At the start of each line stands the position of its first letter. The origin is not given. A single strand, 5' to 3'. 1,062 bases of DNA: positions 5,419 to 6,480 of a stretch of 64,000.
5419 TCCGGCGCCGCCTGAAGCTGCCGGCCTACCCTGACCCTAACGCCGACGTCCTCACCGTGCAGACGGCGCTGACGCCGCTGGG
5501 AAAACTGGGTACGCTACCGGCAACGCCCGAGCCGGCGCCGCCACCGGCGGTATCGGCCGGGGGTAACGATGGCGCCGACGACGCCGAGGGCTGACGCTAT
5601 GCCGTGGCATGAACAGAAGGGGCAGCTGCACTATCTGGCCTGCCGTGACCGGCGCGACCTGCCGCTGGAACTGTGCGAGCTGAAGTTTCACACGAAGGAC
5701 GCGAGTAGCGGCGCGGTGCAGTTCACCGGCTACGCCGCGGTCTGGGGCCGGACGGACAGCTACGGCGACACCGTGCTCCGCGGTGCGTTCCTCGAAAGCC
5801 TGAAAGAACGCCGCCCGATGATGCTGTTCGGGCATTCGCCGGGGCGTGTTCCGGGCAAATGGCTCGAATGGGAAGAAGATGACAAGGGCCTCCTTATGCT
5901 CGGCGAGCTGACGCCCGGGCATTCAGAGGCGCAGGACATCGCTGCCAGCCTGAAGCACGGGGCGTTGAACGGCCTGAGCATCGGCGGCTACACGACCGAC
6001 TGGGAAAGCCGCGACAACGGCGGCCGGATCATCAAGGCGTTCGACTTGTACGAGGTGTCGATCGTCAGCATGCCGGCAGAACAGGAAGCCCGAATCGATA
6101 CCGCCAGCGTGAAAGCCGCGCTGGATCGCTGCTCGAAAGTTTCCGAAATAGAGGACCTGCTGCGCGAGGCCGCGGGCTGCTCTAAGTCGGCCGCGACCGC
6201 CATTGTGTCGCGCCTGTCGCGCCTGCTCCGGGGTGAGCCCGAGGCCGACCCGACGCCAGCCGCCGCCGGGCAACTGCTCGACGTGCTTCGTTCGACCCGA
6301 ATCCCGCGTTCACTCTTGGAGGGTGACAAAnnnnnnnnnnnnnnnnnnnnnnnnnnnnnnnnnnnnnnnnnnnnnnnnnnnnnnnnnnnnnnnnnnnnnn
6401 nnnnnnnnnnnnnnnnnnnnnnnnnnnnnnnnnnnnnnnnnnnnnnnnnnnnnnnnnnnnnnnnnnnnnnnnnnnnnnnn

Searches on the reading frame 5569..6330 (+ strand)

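Call 19: search_protein_families(library=pfam, proteins=[window:5569-6330:+], max_evalue=0.01)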
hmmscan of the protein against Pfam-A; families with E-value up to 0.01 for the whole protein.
window:5569-6330:+ (254 aa): 1 family
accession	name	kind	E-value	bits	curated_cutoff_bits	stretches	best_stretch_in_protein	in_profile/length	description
PF04586.22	Peptidase_S78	-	5.7e-30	105.1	21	1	39-180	4-156/165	Caudovirus prohead serine protease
